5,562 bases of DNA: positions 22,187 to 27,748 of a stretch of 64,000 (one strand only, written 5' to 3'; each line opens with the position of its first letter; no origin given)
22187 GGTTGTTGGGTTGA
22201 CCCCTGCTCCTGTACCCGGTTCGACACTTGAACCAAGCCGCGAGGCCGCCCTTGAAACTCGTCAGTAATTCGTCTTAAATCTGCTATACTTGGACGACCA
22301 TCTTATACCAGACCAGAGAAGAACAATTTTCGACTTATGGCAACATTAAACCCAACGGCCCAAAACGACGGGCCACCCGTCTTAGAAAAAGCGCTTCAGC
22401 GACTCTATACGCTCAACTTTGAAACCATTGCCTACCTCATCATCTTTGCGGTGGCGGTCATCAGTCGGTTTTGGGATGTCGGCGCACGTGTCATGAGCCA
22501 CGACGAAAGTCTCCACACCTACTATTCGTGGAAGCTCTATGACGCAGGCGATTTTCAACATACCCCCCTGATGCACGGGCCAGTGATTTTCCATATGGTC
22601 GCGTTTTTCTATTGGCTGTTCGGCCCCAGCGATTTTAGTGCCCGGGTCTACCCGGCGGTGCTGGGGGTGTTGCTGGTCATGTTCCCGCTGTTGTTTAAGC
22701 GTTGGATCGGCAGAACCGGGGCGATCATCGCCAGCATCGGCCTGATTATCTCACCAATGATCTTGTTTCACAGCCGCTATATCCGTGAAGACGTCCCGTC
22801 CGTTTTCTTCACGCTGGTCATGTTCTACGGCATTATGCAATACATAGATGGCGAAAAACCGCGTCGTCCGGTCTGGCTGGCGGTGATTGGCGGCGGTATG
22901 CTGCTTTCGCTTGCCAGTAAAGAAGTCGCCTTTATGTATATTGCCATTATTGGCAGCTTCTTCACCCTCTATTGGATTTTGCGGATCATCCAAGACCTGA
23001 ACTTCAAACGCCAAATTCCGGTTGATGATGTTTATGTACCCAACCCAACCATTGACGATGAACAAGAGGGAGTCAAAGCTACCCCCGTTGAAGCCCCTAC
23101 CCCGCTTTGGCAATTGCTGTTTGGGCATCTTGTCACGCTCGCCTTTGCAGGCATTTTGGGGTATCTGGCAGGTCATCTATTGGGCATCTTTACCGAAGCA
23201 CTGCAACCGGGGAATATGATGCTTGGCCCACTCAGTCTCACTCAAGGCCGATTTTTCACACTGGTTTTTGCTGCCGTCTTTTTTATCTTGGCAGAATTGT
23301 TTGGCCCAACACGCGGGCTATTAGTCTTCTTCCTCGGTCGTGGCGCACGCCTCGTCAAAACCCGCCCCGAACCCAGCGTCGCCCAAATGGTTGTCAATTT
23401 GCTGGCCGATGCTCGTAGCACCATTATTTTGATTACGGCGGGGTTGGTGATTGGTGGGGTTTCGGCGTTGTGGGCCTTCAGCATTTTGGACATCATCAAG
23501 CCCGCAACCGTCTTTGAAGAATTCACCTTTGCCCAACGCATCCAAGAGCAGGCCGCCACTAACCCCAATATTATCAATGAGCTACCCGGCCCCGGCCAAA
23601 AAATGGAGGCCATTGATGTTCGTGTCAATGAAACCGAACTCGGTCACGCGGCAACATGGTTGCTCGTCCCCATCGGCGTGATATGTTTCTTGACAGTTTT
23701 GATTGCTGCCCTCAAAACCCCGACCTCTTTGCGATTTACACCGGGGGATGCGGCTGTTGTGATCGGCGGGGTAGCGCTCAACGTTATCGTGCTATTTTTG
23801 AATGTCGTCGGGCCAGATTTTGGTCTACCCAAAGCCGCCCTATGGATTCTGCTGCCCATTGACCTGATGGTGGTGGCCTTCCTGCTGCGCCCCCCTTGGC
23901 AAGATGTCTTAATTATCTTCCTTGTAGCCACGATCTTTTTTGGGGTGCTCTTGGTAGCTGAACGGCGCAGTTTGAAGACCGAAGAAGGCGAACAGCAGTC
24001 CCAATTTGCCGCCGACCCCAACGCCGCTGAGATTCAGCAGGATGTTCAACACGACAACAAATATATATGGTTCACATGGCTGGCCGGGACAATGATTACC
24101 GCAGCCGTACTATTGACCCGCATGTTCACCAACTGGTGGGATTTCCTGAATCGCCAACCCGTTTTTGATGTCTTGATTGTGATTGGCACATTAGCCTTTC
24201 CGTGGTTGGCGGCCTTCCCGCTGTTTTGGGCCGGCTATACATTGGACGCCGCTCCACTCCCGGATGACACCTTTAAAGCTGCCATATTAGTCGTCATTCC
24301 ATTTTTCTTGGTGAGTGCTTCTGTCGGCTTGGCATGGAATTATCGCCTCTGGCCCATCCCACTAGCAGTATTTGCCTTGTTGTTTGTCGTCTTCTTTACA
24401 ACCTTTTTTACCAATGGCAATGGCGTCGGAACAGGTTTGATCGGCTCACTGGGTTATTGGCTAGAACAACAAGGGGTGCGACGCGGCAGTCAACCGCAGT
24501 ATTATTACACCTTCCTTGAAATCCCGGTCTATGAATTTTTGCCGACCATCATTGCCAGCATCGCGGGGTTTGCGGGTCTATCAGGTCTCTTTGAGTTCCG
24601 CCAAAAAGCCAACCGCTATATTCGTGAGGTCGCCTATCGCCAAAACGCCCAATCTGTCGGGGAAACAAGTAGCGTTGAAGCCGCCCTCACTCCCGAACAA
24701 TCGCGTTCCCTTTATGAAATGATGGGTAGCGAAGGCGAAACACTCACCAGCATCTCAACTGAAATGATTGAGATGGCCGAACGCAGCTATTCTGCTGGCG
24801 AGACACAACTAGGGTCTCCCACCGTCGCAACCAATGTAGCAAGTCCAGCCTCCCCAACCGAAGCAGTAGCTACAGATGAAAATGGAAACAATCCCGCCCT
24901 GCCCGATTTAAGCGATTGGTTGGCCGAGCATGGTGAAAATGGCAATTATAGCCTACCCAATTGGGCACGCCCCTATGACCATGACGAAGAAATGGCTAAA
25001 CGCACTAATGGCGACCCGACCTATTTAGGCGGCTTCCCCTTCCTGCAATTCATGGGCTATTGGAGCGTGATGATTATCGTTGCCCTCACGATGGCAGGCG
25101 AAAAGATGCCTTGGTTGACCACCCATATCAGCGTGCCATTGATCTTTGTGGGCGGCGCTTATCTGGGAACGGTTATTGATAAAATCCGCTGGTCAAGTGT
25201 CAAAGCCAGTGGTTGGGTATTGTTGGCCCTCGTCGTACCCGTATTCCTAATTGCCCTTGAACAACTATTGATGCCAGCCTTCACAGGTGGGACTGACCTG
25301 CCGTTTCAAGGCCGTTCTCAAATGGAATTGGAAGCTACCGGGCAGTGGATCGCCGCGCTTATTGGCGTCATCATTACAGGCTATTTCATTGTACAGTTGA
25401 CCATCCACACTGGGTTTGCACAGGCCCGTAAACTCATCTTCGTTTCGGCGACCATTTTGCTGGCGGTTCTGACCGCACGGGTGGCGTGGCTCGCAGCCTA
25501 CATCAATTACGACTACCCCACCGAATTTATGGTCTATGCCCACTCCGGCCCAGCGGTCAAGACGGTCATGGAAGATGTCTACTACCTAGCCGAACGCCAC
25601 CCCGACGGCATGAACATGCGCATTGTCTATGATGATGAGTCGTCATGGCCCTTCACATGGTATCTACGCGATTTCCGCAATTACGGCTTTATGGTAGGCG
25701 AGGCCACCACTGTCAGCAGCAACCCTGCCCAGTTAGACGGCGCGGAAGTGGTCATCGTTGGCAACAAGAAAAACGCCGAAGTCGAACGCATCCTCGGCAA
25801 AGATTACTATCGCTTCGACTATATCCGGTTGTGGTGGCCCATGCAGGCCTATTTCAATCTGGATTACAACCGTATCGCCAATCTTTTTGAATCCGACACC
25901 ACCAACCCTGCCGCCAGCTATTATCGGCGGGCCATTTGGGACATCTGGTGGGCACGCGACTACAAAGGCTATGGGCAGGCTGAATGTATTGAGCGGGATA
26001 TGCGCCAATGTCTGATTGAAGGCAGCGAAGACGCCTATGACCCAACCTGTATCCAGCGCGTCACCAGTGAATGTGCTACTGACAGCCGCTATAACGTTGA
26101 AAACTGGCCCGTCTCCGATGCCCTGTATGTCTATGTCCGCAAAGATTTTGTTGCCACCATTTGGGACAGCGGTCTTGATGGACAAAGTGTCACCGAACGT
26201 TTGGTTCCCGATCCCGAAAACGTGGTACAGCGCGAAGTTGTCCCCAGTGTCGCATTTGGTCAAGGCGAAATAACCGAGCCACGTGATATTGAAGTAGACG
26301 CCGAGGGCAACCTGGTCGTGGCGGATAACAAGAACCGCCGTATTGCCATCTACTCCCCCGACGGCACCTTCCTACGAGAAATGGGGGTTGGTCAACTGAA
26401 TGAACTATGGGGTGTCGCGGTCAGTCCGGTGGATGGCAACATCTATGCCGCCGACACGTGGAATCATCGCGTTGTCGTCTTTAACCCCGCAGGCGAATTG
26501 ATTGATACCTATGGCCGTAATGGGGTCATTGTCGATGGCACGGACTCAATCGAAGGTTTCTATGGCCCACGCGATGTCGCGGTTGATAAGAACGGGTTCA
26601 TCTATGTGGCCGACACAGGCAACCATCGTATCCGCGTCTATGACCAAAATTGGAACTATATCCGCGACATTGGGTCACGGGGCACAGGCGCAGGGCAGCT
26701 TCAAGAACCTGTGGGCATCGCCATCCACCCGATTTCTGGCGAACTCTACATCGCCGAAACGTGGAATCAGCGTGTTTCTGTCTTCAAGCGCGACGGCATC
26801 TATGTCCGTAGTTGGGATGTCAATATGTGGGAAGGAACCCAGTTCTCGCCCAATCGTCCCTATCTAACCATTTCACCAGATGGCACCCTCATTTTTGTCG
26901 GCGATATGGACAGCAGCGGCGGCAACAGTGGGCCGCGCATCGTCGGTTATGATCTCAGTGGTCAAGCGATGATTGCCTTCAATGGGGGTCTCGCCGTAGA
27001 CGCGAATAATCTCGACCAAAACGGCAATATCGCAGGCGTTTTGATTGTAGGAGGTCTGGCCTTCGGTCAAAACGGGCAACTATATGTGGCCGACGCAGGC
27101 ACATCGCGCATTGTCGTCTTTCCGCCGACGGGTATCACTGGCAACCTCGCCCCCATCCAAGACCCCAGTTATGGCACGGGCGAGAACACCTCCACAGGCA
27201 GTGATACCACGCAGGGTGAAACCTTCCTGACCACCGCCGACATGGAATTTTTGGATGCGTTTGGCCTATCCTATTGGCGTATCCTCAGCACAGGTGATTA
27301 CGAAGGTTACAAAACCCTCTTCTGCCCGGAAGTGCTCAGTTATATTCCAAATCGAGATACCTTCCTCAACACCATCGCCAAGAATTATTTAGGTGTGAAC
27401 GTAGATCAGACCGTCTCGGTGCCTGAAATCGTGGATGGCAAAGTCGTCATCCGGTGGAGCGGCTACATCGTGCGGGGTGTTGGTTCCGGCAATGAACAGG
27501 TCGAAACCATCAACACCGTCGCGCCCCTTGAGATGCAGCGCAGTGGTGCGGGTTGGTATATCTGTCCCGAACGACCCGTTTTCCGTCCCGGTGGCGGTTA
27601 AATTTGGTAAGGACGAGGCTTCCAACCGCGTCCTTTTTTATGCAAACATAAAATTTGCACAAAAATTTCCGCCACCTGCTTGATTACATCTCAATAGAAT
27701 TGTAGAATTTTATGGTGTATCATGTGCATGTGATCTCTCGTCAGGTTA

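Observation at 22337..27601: GT-C-like membrane domain fused to a six-blade NHL beta-propeller and an extra C-terminal domain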

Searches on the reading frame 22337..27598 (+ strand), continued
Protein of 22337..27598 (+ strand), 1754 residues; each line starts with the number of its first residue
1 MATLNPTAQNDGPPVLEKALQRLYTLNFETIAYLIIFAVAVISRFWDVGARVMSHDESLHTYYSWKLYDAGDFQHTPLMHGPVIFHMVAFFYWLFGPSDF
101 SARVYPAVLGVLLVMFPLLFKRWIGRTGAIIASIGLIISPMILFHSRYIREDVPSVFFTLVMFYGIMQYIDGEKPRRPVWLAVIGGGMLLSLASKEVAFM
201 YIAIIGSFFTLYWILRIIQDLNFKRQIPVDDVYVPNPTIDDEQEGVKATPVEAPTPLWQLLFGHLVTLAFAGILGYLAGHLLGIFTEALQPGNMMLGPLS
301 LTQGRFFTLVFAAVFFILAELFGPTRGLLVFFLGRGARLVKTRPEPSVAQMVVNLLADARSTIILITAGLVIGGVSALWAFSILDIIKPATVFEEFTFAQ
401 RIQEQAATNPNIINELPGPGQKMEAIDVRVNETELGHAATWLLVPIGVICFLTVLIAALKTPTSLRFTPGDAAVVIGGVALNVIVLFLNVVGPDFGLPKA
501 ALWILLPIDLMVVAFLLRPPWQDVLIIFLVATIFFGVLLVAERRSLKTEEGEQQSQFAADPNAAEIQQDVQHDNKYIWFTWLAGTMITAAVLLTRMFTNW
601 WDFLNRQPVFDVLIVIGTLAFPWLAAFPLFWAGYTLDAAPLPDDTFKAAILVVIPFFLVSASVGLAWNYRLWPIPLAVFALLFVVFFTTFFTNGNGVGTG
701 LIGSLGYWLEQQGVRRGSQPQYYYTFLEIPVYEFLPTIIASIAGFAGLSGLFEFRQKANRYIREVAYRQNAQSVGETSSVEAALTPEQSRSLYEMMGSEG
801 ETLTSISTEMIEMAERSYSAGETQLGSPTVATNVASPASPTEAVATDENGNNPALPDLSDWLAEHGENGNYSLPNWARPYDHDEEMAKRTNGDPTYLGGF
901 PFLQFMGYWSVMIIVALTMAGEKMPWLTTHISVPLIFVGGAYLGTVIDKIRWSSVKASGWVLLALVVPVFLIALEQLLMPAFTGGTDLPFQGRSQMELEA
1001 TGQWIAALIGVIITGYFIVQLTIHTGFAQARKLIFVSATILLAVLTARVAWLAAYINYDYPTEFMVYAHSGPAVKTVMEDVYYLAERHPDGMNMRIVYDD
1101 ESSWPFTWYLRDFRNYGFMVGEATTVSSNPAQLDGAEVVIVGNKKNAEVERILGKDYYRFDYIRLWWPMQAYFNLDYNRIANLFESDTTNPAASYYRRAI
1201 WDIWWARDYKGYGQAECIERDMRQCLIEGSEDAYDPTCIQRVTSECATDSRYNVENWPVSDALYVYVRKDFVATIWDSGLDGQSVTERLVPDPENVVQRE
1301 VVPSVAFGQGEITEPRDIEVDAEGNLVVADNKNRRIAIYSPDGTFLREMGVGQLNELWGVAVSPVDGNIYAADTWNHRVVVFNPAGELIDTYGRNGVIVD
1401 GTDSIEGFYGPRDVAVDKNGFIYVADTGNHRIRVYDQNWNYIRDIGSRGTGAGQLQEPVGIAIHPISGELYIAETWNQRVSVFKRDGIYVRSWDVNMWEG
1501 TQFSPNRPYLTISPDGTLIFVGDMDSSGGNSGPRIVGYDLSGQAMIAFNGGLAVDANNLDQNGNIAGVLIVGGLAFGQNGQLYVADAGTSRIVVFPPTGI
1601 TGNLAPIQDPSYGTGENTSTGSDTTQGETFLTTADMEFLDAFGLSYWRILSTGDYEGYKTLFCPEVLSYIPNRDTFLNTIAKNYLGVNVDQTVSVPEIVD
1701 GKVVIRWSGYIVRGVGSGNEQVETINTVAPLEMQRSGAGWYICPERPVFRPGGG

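Call 32: find_encoding_contigs(protein=P0009, flank=10000, max_places=2)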
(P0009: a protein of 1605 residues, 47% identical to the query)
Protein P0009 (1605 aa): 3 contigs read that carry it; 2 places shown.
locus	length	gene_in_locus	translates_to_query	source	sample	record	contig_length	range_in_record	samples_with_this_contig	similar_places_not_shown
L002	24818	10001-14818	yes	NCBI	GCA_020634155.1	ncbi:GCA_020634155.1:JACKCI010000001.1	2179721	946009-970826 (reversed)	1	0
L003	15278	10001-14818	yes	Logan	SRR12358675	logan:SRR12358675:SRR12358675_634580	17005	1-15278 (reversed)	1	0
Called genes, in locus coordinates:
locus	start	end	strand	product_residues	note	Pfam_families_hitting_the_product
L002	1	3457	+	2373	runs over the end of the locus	PF10060:DUF2298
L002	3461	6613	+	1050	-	PF10060:DUF2298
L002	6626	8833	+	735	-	-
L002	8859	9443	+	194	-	PF07638:Sigma70_ECF (faint), PF04542:Sigma70_r2, PF08281:Sigma70_r4_2, PF04545:Sigma70_r4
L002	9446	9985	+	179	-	-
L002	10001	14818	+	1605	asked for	PF13231:PMT_2, PF08450:SGL (faint), PF25021:TEN_NHL (faint), PF01436:NHL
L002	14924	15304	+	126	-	PF09723:Zn_ribbon_8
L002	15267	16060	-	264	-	PF13340:DUF4096, PF01609:DDE_Tnp_1, PF13586:DDE_Tnp_1_2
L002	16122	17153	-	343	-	PF13676:TIR_2 (weak), PF16697:Yop-YscD_cpl (faint), PF00498:FHA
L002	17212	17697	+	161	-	PF00578:AhpC-TSA, PF08534:Redoxin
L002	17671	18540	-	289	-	PF08241:Methyltransf_11 (faint)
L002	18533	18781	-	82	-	-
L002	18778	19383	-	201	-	-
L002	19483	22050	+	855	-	PF11897:DUF3417, PF00343:Phosphorylase, PF28476:GlgP_C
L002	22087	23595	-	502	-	PF16822:ALGX (faint), PF13472:Lipase_GDSL_2 (weak)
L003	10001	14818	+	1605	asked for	PF13231:PMT_2, PF08450:SGL (faint), PF25021:TEN_NHL (faint), PF01436:NHL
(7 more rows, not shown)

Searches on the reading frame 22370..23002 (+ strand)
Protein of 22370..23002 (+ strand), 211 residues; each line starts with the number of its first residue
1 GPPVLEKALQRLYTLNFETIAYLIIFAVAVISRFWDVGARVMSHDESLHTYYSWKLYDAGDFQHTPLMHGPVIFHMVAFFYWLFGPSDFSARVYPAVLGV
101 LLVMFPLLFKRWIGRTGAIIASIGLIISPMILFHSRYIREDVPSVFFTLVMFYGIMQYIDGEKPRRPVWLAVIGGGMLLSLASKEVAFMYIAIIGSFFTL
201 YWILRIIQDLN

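Call 54: search_solved_structures(query=A6, max_evalue=10, show_alignments=4)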
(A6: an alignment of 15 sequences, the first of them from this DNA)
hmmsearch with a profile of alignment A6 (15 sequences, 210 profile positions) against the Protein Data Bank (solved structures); distinct sequences matched with E-value up to 10: 6.
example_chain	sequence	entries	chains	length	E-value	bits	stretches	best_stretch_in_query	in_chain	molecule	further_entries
6p25_A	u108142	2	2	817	0.018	18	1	90-197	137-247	Dolichyl-phosphate-mannose--protein mannosyltransferase 1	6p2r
6ait_A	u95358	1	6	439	0.22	14.4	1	29-80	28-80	Beta-barrel assembly-enhancing protease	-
6sar_A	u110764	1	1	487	0.25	14.2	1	29-80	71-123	Beta-barrel assembly-enhancing protease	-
28jr_F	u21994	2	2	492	0.26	14.2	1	29-80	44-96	Beta-barrel assembly-enhancing protease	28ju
28jl_F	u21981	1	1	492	0.26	14.2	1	29-80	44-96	Beta-barrel assembly-enhancing protease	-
28jq_F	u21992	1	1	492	0.27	14.1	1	29-80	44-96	Beta-barrel assembly-enhancing protease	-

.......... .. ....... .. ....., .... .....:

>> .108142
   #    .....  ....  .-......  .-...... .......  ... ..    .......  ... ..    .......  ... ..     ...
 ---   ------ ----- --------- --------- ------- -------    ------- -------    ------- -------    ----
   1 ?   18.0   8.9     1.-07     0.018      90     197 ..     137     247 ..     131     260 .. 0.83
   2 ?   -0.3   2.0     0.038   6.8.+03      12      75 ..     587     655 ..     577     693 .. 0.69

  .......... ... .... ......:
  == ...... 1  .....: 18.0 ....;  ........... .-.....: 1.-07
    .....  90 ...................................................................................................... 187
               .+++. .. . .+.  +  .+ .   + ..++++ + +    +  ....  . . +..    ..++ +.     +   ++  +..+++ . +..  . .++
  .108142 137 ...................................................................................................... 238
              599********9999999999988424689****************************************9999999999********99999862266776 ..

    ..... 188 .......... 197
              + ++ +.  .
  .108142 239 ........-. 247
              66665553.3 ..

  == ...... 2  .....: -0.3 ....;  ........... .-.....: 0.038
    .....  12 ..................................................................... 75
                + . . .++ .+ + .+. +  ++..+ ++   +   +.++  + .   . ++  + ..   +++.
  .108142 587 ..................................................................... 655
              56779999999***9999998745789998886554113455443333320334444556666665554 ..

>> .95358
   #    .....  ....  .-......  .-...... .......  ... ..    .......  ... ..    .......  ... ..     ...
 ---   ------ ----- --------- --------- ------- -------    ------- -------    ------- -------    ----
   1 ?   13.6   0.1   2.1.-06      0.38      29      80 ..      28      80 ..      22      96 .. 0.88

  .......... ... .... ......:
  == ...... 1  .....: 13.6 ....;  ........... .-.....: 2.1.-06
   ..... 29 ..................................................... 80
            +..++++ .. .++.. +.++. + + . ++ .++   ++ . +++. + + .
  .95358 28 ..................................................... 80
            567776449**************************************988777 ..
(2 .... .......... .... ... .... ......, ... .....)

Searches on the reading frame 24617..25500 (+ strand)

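Call 35: search_protein_families(library=pfam, proteins=[window:24617-25500:+], max_evalue=10)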
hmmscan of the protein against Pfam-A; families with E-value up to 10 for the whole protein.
window:24617-25500:+ (294 aa): 1 family
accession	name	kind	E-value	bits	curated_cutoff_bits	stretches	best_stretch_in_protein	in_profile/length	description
PF19868.4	DUF6341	-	0.61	10.2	26.4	1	244-265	16-37/50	Family of unknown function (DUF6341)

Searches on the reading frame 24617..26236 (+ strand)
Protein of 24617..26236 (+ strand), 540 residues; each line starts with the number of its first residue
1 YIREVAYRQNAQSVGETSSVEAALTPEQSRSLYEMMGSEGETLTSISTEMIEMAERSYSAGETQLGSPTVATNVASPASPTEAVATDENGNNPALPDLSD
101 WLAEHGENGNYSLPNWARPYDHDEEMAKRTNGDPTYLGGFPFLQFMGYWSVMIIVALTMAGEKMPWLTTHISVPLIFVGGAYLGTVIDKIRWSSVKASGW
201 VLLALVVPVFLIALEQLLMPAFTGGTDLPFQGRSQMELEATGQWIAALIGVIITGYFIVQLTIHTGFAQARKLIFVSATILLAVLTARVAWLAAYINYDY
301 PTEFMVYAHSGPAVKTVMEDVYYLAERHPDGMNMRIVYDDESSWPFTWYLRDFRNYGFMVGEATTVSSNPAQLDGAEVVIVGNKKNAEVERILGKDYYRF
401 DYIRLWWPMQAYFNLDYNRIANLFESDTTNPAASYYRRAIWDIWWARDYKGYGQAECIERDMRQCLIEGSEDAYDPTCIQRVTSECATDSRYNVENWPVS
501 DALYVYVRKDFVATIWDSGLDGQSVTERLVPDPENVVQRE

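Call 8: search_protein_families(library=ncbifam, proteins=[window:24617-26236:+], max_evalue=0.1)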
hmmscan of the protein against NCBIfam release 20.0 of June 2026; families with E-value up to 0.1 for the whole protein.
window:24617-26236:+ (540 aa): 1 family
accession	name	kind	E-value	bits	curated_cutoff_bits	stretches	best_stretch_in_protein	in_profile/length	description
TIGR03663.1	TIGR03663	subfamily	4.2e-16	59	126.25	1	141-355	294-432/435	flippase activity-associated protein Agl23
